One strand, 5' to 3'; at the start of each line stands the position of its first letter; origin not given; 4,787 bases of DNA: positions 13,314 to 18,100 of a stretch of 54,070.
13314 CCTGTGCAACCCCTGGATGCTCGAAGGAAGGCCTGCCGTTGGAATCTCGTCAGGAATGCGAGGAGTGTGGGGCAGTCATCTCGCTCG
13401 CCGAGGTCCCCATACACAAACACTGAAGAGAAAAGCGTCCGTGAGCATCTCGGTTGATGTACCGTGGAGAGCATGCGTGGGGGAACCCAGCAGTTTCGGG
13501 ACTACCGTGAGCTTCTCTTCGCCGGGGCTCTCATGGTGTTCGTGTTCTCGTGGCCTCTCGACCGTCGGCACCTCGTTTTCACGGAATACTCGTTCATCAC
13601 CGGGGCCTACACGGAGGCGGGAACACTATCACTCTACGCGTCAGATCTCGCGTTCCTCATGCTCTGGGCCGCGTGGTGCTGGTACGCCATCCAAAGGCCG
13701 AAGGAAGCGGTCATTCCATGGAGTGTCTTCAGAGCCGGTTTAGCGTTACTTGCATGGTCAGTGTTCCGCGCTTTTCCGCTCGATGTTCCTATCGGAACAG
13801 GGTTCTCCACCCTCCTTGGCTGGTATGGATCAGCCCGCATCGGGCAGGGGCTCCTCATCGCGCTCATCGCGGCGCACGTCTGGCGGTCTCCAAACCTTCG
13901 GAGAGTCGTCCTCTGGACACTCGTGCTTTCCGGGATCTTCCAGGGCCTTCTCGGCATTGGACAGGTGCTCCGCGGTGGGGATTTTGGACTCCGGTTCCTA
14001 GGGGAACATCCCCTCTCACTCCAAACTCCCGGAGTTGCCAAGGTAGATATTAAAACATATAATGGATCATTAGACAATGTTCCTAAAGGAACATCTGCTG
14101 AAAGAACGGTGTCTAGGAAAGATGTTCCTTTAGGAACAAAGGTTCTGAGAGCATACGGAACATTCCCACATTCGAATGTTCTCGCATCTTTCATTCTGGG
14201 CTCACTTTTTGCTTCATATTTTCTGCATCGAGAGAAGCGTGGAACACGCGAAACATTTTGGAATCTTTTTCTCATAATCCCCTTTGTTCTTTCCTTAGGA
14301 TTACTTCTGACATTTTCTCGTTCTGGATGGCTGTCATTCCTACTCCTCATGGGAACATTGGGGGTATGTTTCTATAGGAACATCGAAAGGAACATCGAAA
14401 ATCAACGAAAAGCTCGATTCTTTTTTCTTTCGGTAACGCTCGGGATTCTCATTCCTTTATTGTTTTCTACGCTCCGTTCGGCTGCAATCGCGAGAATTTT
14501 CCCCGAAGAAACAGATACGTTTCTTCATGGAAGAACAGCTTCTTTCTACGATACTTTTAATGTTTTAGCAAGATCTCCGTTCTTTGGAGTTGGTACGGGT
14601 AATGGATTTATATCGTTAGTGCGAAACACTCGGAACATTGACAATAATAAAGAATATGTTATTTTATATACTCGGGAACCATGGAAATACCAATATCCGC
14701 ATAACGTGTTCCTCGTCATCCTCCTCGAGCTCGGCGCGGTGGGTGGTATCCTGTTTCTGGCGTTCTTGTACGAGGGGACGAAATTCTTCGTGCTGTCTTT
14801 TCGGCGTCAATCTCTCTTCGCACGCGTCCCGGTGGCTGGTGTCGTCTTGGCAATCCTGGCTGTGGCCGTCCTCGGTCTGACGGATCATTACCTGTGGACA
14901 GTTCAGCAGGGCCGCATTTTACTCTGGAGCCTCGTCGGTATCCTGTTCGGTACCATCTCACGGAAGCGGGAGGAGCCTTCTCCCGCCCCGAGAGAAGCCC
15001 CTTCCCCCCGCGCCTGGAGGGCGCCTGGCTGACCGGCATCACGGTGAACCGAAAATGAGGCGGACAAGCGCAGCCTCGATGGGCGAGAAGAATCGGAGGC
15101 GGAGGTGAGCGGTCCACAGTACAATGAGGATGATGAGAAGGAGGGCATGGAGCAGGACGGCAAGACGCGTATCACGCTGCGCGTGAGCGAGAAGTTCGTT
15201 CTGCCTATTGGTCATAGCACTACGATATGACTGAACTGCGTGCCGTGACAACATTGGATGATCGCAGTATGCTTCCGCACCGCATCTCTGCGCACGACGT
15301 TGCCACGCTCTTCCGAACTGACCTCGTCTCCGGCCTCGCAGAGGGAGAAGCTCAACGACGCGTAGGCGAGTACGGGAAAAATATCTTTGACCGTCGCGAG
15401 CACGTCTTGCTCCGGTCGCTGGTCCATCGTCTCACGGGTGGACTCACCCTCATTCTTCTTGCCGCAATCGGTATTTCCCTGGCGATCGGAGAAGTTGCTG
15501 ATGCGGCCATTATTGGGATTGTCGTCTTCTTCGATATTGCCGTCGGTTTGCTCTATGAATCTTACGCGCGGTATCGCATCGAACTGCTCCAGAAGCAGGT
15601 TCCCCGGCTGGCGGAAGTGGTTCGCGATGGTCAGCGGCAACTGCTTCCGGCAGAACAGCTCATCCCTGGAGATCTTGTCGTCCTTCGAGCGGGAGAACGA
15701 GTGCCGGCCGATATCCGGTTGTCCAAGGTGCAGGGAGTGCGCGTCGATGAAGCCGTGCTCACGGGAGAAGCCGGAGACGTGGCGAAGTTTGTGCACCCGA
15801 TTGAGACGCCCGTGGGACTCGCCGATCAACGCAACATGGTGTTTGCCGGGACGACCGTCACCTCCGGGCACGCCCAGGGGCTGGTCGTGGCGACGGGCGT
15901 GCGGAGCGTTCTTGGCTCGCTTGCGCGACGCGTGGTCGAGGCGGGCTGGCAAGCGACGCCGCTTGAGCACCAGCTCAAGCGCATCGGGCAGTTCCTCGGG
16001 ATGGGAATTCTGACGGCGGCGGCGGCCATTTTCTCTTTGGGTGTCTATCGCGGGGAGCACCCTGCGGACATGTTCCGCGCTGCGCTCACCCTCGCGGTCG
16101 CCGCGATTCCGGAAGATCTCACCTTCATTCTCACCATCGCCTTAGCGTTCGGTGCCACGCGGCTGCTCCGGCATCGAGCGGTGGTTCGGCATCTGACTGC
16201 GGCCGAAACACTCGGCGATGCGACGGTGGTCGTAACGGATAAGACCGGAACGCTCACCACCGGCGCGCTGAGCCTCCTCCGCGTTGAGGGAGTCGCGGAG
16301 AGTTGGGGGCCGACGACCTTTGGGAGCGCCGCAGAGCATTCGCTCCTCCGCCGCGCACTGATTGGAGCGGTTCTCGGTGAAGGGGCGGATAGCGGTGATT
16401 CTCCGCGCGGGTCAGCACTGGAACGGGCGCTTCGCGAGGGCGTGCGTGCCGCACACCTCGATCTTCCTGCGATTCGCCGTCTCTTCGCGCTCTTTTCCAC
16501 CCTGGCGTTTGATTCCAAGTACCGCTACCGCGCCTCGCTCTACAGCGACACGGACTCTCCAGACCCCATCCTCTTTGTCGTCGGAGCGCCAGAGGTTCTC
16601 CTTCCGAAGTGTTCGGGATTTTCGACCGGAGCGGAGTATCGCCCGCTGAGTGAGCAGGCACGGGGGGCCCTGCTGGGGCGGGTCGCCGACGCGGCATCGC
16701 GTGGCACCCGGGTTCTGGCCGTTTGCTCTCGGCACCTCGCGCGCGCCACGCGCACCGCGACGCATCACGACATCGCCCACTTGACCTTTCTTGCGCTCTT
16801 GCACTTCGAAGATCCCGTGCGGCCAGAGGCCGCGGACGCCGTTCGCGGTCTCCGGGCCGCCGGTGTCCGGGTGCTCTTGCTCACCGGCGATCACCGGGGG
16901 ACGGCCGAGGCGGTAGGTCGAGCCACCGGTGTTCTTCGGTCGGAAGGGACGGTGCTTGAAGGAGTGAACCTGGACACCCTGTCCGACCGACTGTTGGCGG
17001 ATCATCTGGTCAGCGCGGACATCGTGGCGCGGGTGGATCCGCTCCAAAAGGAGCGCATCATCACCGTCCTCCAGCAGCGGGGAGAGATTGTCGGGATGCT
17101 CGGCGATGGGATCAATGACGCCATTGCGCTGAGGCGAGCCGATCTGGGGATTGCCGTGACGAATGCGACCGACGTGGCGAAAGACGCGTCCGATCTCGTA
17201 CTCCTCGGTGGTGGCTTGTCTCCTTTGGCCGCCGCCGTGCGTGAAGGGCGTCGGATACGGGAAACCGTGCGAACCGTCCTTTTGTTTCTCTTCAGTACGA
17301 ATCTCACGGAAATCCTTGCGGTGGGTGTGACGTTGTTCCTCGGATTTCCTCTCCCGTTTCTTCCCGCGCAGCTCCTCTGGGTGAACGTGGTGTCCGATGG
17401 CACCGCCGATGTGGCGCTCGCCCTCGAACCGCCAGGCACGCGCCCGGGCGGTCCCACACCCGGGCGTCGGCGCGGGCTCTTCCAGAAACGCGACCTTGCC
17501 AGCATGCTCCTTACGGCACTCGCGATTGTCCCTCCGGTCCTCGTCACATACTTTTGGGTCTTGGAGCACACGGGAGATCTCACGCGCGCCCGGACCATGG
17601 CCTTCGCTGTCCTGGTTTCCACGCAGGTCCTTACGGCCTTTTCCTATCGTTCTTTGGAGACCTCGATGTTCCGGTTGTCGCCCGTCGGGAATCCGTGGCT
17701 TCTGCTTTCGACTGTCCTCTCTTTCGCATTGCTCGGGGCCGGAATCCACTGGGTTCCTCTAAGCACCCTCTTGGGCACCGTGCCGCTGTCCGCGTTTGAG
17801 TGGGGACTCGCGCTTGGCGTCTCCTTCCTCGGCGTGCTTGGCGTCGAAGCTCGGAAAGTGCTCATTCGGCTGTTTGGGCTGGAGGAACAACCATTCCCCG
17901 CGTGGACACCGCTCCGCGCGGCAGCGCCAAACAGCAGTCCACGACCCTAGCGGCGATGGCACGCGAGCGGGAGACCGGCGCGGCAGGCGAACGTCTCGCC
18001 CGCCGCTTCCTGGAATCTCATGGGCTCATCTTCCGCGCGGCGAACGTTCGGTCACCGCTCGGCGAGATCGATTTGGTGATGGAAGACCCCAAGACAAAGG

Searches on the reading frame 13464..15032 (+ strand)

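Call 25: search_protein_families(library=pfam, proteins=[window:13464-15032:+])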
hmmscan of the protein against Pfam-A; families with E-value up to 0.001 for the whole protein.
window:13464-15032:+ (522 aa): 2 families
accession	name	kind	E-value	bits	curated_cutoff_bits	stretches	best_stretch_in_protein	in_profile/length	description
PF04932.20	Wzy_C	-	1.3e-20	74.2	31.7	1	274-432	4-149/149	O-Antigen ligase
PF07695.17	7TMR-DISM_7TM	-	0.00058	20.3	29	1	239-334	74-169/205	7TM diverse intracellular signalling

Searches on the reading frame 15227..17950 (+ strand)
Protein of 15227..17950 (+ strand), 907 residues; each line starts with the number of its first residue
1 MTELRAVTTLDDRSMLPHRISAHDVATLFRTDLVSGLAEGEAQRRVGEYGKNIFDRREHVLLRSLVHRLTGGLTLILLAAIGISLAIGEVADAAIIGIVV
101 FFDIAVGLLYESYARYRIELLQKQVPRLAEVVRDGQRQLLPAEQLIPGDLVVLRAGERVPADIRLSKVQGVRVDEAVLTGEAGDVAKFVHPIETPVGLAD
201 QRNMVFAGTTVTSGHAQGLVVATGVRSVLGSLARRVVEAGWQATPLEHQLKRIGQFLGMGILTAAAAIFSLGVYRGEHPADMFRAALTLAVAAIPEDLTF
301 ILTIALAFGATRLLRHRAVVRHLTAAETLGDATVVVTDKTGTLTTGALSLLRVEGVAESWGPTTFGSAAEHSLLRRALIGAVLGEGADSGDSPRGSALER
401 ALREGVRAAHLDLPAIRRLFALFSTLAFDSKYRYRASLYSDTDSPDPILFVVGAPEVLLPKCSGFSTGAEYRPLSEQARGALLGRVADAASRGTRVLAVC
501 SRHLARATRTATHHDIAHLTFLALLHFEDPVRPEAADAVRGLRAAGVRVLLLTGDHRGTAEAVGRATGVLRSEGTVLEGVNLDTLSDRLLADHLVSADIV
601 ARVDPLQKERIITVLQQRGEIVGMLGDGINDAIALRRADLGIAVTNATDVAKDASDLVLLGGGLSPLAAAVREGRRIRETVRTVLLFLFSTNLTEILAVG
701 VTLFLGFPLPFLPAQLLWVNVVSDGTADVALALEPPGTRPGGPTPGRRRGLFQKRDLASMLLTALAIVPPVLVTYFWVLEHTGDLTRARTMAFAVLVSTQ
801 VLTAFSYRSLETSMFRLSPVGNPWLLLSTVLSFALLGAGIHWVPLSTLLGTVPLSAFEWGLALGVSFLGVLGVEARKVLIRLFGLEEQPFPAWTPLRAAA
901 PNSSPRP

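Call 25: search_protein_families(library=pfam, proteins=[window:15227-17950:+])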
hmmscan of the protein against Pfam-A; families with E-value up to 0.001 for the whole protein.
window:15227-17950:+ (907 aa): 6 families
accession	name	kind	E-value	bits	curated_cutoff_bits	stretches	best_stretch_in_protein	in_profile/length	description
PF00122.25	E1-E2_ATPase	-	4.5e-44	150.6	28.1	1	125-316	3-181/181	E1-E2 ATPase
PF00689.26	Cation_ATPase_C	-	4.7e-34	118.1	27.3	1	708-879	1-175/175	Cation transporting ATPase, C-terminus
PF00702.32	Hydrolase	-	2.2e-18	67.8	26.4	1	334-639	3-191/191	haloacid dehalogenase-like hydrolase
PF00690.31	Cation_ATPase_N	-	2.4e-09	37.2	20.4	1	18-84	2-69/69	Cation transporter/ATPase, N-terminus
PF13246.12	Cation_ATPase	-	1.4e-08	35.1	21.7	1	392-463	18-89/91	Cation transport ATPase (P-type)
PF08282.18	Hydrolase_3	-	0.00076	19.7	20.9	0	622-658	206-242/255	haloacid dehalogenase-like hydrolase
